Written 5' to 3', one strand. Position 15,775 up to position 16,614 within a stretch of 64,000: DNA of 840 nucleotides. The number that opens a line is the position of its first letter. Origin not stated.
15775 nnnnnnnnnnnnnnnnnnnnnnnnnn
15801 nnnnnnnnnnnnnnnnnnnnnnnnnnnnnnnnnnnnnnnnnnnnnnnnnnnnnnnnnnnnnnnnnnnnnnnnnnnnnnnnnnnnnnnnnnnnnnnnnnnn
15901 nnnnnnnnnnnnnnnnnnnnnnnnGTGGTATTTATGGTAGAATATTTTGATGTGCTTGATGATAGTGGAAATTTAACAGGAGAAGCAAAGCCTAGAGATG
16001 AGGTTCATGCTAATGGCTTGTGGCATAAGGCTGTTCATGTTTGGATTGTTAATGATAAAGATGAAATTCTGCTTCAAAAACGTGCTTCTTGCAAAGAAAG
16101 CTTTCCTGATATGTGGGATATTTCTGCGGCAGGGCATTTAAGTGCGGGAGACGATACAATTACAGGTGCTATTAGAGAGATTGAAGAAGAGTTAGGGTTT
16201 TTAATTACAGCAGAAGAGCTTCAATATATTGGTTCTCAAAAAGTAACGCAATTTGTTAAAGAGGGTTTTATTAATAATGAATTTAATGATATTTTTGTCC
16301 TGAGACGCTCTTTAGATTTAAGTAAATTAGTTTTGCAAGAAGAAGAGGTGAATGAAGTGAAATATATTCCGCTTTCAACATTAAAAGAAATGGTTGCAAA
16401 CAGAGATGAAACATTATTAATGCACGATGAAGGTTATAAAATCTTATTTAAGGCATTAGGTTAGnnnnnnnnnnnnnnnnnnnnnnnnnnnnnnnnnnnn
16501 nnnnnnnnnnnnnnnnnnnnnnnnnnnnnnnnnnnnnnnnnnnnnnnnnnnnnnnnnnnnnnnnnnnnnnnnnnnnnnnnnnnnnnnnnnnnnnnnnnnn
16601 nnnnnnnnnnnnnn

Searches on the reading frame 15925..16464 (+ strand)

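Call 76: search_protein_families(library=pfam, max_evalue=0.001, proteins=[window:15925-16464:+])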
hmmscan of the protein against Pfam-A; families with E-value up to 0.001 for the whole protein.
window:15925-16464:+ (179 aa): 1 family
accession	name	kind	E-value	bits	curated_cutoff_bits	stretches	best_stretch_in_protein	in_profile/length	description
PF00293.34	NUDIX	-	1.1e-18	67.9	21.1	1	34-162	3-128/134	NUDIX domain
